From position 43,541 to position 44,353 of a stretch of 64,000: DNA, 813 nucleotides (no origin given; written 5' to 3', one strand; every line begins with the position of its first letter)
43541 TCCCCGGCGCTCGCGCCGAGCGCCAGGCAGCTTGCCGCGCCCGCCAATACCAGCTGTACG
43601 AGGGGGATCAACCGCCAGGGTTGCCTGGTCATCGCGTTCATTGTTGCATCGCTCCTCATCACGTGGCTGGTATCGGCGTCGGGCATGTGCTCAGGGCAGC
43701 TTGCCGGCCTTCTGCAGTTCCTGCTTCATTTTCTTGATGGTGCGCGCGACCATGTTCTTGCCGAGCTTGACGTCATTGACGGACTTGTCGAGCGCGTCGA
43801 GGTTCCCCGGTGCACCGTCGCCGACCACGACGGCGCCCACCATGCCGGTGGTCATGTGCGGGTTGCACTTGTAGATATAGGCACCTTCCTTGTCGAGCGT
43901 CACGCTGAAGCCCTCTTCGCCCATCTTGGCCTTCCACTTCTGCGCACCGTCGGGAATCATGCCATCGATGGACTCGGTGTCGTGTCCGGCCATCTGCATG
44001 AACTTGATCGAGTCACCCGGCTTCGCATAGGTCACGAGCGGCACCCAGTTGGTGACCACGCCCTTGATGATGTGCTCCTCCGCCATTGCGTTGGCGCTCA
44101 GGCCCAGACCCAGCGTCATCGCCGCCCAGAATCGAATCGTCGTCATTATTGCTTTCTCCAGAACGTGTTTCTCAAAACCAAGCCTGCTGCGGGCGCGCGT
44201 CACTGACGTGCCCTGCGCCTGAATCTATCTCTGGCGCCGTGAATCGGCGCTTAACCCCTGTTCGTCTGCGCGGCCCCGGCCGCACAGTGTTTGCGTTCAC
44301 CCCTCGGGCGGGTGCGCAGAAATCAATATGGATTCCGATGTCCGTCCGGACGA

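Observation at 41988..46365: xoxF locus carries a pseudoazurin where the cytochrome cL gene (xoxG) is expected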

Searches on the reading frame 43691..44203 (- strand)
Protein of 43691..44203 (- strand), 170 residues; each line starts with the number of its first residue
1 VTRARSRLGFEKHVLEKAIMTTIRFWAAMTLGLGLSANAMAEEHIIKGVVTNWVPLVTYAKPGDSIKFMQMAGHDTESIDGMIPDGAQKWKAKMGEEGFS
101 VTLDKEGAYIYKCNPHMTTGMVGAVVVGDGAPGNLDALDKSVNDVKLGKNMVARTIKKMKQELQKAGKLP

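Call 3: search_protein_families(library=ncbifam, proteins=[window:43691-44203:-], max_evalue=0.001)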
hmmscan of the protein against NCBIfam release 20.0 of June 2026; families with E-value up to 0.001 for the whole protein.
window:43691-44203:- (170 aa): 3 families
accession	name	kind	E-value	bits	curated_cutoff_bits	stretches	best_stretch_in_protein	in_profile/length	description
TIGR02375.1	pseudoazurin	equivalog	1e-24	86.5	109.85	1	55-150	14-107/116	pseudoazurin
TIGR02656.1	cyanin_plasto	equivalog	7.6e-09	35.9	87.85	1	53-127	14-98/99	plastocyanin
TIGR03102.1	halo_cynanin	subfamily_domain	7e-07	29.3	93.8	1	94-127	79-114/115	halocyanin domain-containing protein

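Call 4: search_protein_families(library=pfam, proteins=[window:43691-44203:-], max_evalue=0.001)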
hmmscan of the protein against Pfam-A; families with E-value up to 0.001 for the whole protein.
window:43691-44203:- (170 aa): 1 family
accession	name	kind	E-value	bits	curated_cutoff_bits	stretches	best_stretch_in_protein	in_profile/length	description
PF00127.26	Copper-bind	-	3.7e-12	47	21.2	1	60-127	21-98/99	Copper binding proteins, plastocyanin/azurin family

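Call 6: search_solved_structures(query=window:43691-44203:-, max_evalue=0.001, show_alignments=2)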
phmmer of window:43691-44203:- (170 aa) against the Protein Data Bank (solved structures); distinct sequences matched with E-value up to 0.001: 50.
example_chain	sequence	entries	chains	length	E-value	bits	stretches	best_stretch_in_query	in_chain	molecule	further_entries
3tu6_A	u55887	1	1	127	1.4e-19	73.7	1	48-138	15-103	Pseudoazurin (Blue copper protein)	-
1pmy_A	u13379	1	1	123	5.4e-19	71.8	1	54-148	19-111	PSEUDOAZURIN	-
5x31_A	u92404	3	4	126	9e-19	71.1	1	53-140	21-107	Pseudoazurin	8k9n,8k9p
1paz_A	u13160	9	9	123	1e-18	70.9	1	54-140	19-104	PSEUDOAZURIN PRECURSOR | PSEUDOAZURIN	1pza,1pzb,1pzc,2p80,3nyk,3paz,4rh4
5yw3_A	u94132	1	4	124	1.8e-18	70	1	55-149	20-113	Pseudoazurin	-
5xmo_A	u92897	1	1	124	1.8e-18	70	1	55-149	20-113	Pseudoazurin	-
5ztd_A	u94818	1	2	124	1.8e-18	70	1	55-149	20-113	Pseudoazurin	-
5z0x_A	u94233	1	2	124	2e-18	69.9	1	55-149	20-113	Pseudoazurin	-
6ifp_A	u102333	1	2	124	2e-18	69.9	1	55-149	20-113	Pseudoazurin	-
6akn_A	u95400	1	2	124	2.2e-18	69.8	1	55-149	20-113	Pseudoazurin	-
1bqk_A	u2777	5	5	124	2.2e-18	69.8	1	55-149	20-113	PSEUDOAZURIN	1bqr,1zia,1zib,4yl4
2jkw_A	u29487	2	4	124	2.2e-18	69.8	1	55-149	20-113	PSEUDOAZURIN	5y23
9m62_A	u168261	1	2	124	2.3e-18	69.7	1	55-149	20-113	Pseudoazurin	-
8hm9_A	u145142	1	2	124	2.4e-18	69.7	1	56-149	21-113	Pseudoazurin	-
5ysg_A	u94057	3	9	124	2.5e-18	69.6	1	56-149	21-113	Pseudoazurin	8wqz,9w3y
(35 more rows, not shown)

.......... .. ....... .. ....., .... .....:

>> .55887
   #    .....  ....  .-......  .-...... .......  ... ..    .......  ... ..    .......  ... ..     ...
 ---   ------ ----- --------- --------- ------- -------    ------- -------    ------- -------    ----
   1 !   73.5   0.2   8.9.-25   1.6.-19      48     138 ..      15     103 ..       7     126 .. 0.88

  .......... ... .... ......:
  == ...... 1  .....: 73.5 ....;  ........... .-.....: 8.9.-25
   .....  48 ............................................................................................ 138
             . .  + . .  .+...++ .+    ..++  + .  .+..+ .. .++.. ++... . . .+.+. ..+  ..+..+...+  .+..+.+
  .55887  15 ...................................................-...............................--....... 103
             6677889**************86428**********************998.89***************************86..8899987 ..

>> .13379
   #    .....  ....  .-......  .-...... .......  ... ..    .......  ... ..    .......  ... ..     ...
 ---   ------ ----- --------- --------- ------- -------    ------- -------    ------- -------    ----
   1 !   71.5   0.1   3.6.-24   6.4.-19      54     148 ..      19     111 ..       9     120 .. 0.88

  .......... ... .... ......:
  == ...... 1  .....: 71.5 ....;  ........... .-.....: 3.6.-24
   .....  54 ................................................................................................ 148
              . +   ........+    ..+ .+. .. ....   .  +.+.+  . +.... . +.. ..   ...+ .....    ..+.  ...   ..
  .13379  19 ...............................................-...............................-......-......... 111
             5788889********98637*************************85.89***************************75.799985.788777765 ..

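Call 9: find_homologous_proteins(query=window:43691-44146:-, max_evalue=0.00001)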
Query window:43691-44146:- (151 aa): 197 proteins with E <= 0.00001 among 223 candidates; the best 120 are listed.
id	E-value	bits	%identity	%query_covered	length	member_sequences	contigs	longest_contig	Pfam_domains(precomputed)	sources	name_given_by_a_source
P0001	1.0e-92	326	98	100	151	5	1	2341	PF00127.27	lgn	-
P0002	2.6e-88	311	92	100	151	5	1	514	PF00127.27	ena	-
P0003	8.2e-86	303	88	100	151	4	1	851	PF00127.27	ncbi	-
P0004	4.1e-81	288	83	100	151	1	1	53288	PF00127.27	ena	-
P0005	1.3e-80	286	85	99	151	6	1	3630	PF00127.27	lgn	-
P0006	1.7e-77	276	83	100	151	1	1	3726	PF00127.27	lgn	-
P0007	6.6e-77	274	83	99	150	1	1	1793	PF00127.27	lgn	-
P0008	9.3e-77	274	82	99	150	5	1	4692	PF00127.27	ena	-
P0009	1.2e-76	273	83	99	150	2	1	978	PF00127.27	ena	-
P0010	6.3e-76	271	82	99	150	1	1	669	PF00127.27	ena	-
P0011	2.2e-75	269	81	99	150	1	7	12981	PF00127.27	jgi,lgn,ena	-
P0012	6.4e-75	268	81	99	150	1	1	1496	PF00127.27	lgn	-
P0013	8.7e-75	267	81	99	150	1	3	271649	PF00127.27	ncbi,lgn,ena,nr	ncbi:MAG TPA: plastocyanin/azurin family copper-binding protein [Gammaproteobacteria bacterium]|nr:p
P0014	8.8e-75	267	81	99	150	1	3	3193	PF00127.27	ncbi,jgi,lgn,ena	-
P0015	1.4e-74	267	81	99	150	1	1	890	PF00127.27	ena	-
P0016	6.0e-74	265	79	100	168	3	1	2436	PF00127.27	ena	-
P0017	1.3e-72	260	78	99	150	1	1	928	PF00127.27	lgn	-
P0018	1.8e-71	257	74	100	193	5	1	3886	PF00127.27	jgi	jgi:pseudoazurin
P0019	5.0e-71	255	73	100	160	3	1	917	PF00127.27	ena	-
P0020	5.3e-71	255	72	100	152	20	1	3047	PF00127.27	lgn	-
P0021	1.3e-69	251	74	99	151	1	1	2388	PF00127.27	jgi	jgi:pseudoazurin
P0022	1.4e-68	247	84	89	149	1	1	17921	PF00127.27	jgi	jgi:pseudoazurin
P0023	4.3e-67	242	79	87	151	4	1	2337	PF00127.27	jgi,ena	-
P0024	3.5e-66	240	70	98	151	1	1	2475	PF00127.27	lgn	-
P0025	3.6e-66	239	71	95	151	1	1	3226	PF00127.27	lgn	-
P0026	8.0e-66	238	78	89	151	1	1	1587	PF00127.27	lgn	-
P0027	9.2e-66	238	78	89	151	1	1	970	PF00127.27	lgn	-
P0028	1.0e-65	238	74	89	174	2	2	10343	PF00127.27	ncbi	-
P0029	5.1e-65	236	70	99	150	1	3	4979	PF00127.27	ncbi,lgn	-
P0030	9.1e-65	235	70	94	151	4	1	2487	PF00127.27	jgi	-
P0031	1.0e-64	235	68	99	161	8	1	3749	PF00127.27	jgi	jgi:pseudoazurin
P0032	1.6e-64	234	70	99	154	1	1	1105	PF00127.27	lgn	-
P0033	2.1e-64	234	72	96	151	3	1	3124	PF00127.27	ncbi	ncbi:MAG: plastocyanin/azurin family copper-binding protein [Myxococcota bacterium]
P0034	3.1e-64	233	68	99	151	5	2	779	PF00127.27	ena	-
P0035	7.0e-64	232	75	91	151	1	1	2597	PF00127.27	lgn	-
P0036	1.1e-63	231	67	97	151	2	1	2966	PF00127.27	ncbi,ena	-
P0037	1.8e-63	231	66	99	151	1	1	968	PF00127.27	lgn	-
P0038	2.0e-63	231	73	90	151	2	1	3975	PF00127.27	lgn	-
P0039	6.3e-63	229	68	96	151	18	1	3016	PF00127.27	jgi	-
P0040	8.8e-63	228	71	88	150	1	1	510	PF00127.27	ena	-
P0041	1.1e-62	228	65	99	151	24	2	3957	PF00127.27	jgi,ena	jgi:pseudoazurin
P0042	1.2e-62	228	73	91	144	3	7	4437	PF00127.27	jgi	jgi:pseudoazurin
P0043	1.4e-62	228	72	91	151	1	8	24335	PF00127.27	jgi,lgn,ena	-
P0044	3.2e-62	227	71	91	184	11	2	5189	PF00127.27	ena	-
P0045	4.6e-62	226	67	98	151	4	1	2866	PF00127.27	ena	-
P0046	4.6e-62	226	65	98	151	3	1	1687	PF00127.27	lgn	-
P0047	6.7e-62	226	74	85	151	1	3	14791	PF00127.27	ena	-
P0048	7.8e-62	225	72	91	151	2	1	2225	PF00127.27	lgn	-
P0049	1.7e-61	224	73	89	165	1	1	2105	PF00127.27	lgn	-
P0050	1.8e-61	224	71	89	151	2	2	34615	PF00127.27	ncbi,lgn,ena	-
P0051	2.0e-61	224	69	94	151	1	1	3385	PF00127.27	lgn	-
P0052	3.2e-61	223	70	86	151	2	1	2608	PF00127.27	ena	-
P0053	4.1e-61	223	69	95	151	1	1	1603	PF00127.27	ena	-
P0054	6.2e-61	222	67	93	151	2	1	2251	PF00127.27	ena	-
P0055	7.1e-61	222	63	99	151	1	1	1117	PF00127.27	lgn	-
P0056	7.1e-61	222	65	99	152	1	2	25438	PF00127.27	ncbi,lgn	-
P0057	1.4e-60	221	66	95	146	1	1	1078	PF00127.27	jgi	jgi:pseudoazurin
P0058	1.5e-60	221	68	92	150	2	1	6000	PF00127.27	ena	-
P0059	1.6e-60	221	67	93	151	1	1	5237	PF00127.27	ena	-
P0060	3.0e-60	220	68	92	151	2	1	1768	PF00127.27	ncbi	-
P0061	5.6e-60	219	61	99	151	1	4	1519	PF00127.27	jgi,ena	-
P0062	6.5e-60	219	67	95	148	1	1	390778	PF00127.27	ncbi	-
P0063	4.1e-59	217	67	92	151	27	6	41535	PF00127.27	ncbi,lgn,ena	-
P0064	5.0e-59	216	66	94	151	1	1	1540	PF00127.27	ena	-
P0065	1.0e-58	215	66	93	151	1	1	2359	PF00127.27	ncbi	-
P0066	7.2e-57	209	62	99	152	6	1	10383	PF00127.27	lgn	-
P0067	1.6e-56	208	60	99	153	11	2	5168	PF00127.27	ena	-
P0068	1.8e-56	208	60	99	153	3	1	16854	PF00127.27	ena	-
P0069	4.1e-55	204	63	100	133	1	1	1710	PF00127.27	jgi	-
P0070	8.5e-55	203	68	78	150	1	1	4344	PF00127.27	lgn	-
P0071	7.8e-54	199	63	94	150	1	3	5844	PF00127.27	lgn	-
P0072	1.5e-53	198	58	95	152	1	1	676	PF00127.27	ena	-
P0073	1.8e-53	198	61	93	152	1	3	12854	PF00127.27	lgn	-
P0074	1.8e-53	198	72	78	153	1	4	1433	PF00127.27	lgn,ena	-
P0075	2.0e-53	198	59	95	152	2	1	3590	PF00127.27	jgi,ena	jgi:pseudoazurin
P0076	2.0e-53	198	64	81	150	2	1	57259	PF00127.27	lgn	-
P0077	2.1e-53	198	59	97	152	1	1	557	PF00127.27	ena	-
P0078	4.8e-53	197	61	99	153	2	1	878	PF00127.27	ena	-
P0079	5.5e-53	197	64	81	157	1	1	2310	PF00127.27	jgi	jgi:pseudoazurin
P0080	6.7e-53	196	58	95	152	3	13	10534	PF00127.27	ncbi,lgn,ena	-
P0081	7.7e-53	196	64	91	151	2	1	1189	PF00127.27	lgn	-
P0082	1.5e-52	195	64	82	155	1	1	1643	PF00127.27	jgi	jgi:pseudoazurin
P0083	1.6e-52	195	60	94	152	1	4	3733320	PF00127.27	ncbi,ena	-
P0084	2.0e-52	195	60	91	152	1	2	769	PF00127.27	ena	-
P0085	2.1e-52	195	64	87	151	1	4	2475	PF00127.27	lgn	-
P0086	2.7e-52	194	60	94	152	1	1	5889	PF00127.27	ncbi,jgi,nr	ncbi:MAG: copper-binding protein [Gammaproteobacteria bacterium]|jgi:pseudoazurin|nr:copper-binding 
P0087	3.2e-52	194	66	86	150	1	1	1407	PF00127.27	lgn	-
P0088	4.3e-52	194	57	95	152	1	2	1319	PF00127.27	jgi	jgi:pseudoazurin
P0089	5.0e-52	194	65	85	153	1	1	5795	PF00127.27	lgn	-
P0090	5.4e-52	193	62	95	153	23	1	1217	PF00127.27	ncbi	-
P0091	5.7e-52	193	64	85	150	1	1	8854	PF00127.27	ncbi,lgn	ncbi:MAG: plastocyanin/azurin family copper-binding protein [Pseudomonadota bacterium]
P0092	7.3e-52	193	65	87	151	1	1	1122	PF00127.27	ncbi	-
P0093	1.3e-51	192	65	89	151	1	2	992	PF00127.27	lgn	-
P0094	2.1e-51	192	59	94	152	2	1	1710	PF00127.27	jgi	jgi:pseudoazurin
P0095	2.2e-51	191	64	83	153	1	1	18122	PF00127.27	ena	-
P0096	2.3e-51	191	57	95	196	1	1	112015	PF00127.27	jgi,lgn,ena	-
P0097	3.3e-51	191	61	94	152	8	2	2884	PF00127.27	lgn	-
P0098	3.6e-51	191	57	95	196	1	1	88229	PF00127.27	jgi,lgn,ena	-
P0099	4.5e-51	190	63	91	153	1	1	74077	PF00127.27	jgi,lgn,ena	-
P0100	5.5e-51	190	62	91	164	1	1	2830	PF00127.27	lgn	-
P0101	8.8e-51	190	60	91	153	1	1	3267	PF00127.27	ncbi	-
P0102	9.0e-51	190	60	86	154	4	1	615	PF00127.27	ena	-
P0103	1.0e-50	189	59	95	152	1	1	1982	PF00127.27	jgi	jgi:pseudoazurin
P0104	1.2e-50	189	57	99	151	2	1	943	PF00127.27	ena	-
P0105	1.4e-50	189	60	85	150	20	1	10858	PF00127.27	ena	-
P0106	1.7e-50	189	59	98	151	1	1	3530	PF00127.27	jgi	jgi:pseudoazurin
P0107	2.5e-50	188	55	95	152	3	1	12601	PF00127.27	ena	-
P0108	2.7e-50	188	57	81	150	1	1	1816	PF00127.27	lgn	-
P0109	3.7e-50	188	60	85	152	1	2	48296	PF00127.27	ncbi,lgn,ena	-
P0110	3.8e-50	187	61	80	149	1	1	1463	PF00127.27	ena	-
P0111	4.5e-50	187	56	93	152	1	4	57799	PF00127.27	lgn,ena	-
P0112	5.0e-50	187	57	97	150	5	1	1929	PF00127.27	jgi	jgi:pseudoazurin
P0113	6.2e-50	187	64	87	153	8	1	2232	PF00127.27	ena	-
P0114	7.0e-50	187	63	83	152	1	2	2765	PF00127.27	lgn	-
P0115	7.4e-50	187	60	86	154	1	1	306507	PF00127.27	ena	-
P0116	8.5e-50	186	60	85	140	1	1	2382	PF00127.27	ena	-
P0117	1.0e-49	186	61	89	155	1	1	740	PF00127.27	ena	-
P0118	1.3e-49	186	57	91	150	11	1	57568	PF00127.27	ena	-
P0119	1.5e-49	186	54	95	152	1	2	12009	PF00127.27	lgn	-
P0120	1.8e-49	185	61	91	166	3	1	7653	PF00127.27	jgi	jgi:pseudoazurin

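Call 12: find_related_loci(query=A1, collection=genome_contigs, flank=10000)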
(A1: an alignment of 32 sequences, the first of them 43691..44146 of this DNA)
Query A1 (151 aa) in genome_contigs; peptide patterns used: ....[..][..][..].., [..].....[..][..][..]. (x = any residue, [..] = any of these).
599 stretches matched a pattern (row limit reached: there are more); 254 encode a relative of the query (tblastn E <= 1e-3); the best 80 are kept; 80 distinct loci.
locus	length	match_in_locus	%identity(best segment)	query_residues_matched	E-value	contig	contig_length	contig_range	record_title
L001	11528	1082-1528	82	1-150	2e-82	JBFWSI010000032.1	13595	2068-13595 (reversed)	MAG: Gammaproteobacteria bacterium isolate CA_2019_TPBF_226 NODE_19608_length_13595_cov_2.885209_TPBF, whole genome shot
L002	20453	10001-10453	72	1-151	3e-76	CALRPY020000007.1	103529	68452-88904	MAG: Hydrogenophaga intermedia isolate JJ-CU23-05-3-mx-bin502 genome assembly, contig: JJ-NR103-41-C106, whole genome sh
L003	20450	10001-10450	72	1-150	3e-72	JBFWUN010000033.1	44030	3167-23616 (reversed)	MAG: Gammaproteobacteria bacterium isolate CA_2019_TPBF_71 NODE_5222_length_44030_cov_33.991299_TPBF, whole genome shotg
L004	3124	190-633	72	4-148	6e-70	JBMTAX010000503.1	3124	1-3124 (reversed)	MAG: Myxococcota bacterium isolate LKB_V5_S17_100percent_par_LKB_V5_S17_concoct.125_sub NODE_35472_length_3124_cov_3.597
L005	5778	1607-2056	68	1-150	2e-69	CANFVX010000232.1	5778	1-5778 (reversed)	MAG: Gammaproteobacteria bacterium isolate Jr-16oct17-58 genome assembly, contig: Jr-16oct17-C26255, whole genome shotgu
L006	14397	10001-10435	68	6-150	4e-68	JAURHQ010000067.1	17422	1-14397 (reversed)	MAG: Gammaproteobacteria bacterium isolate SFB_657D_100_21 NODE_67_length_17422_cov_2.888556, whole genome shotgun seque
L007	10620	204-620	68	12-150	2e-66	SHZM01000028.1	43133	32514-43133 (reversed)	MAG: Gammaproteobacteria bacterium isolate Baikal-deep-G149 BACOMB-C3667, whole genome shotgun sequence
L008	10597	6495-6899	68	16-150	2e-64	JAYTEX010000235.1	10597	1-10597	MAG: Pseudomonadota bacterium isolate GFS_2113 GFS_2113_234, whole genome shotgun sequence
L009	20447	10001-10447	65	1-150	4e-64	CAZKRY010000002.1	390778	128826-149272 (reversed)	MAG TPA_asm: uncultured Klebsiella sp. isolate SRP237561_co1_356 genome assembly, contig: NODE_9_length_390778_cov_14.63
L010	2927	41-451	73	12-148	6e-61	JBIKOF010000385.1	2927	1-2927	MAG: Gammaproteobacteria bacterium isolate ME2014-10-16_3300042505_group5_bin97 Rohwer_bin2405_scaffold_44672_c1, whole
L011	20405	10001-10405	71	16-150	3e-58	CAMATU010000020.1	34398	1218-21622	MAG: Klebsiella pneumoniae isolate MaH-04nov19-186 genome assembly, contig: MaH-04nov19-C2903, whole genome shotgun sequ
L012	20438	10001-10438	56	2-148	1e-56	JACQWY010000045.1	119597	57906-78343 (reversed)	MAG: Gammaproteobacteria bacterium isolate NC_groundwater_1501_Pr4_B-0.1um_67_5 SR1-18-B1_scaffold_287393, whole genome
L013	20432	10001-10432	54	3-146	1e-56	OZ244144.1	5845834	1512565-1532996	MAG: Gammaproteobacteria bacterium isolate 5c633af5-84de-4cc7-8157-d45a81a42ed4 genome assembly, chromosome: 1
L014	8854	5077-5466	64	17-145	4e-56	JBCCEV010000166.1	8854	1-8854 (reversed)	MAG: Pseudomonadota bacterium isolate P01_B01_bin.115 k141_3170901_length_8854_cov_11.0003, whole genome shotgun sequenc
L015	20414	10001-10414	57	13-149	1e-54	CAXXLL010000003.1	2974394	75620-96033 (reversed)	MAG: Gammaproteobacteria bacterium isolate c3243a8b-db96-42cf-a016-84d8fe09dca8 genome assembly, contig: contig_3, whole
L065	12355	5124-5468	36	22-145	2e-25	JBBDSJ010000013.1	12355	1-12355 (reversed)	MAG: Gammaproteobacteria bacterium isolate LejiaC_53_47 Lejia_C_11883_length_12355_cov_28, whole genome shotgun sequence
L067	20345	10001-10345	38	23-146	2e-24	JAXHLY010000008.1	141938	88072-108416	MAG: Gammaproteobacteria bacterium isolate Salar_de_Ascotan_soil_MAG_ASO37 contig_12536_polypolish, whole genome shotgun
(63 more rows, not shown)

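Call 31: list_cluster_members(proteins=[P0083, P0013, P0050, P0063, P0109, P0193, P0188, P0161])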
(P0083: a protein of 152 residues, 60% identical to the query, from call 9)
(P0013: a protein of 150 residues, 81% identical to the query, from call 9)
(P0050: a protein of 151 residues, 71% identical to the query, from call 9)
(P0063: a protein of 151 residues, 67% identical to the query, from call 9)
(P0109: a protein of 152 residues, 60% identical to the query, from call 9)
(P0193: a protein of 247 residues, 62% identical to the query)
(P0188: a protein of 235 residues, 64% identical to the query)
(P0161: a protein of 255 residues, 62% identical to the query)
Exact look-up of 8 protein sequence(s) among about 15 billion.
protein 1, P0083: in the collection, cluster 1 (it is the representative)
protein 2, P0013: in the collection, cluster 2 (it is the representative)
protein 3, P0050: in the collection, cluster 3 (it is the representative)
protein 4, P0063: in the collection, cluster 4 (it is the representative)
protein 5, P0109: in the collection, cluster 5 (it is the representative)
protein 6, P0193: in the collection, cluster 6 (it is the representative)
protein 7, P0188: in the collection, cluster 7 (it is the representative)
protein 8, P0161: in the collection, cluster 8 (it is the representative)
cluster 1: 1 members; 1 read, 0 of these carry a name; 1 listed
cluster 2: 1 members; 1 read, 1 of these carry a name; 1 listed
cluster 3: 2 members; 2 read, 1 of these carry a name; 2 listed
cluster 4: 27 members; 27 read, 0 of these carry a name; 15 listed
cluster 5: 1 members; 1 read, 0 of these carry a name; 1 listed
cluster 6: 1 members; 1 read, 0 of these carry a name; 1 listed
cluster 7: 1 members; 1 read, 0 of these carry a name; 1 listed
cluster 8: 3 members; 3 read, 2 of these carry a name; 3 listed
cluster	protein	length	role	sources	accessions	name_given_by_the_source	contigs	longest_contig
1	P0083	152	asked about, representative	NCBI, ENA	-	-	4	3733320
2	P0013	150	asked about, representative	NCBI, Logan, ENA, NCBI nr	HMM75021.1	MAG TPA: plastocyanin/azurin family copper-binding protein [Gammaproteobacteria bacterium] | plastocyanin/azurin family copper-binding protein [Gammaproteobacteria bacterium]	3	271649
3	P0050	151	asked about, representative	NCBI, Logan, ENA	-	-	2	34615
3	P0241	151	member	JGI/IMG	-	pseudoazurin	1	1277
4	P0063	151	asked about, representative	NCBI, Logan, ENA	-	-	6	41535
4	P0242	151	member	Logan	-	-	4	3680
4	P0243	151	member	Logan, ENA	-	-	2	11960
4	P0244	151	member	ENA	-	-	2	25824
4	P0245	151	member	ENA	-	-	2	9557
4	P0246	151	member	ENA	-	-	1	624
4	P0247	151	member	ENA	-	-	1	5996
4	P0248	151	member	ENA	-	-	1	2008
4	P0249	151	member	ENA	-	-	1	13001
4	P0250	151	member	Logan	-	-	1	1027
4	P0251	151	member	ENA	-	-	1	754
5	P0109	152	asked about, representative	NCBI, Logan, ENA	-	-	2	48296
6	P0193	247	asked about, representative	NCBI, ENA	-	-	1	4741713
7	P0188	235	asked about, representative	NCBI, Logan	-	-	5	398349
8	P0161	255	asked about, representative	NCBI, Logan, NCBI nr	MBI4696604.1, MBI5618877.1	MAG: hypothetical protein HY749_21555 [Gammaproteobacteria bacterium] | hypothetical protein [Gammaproteobacteria bacterium]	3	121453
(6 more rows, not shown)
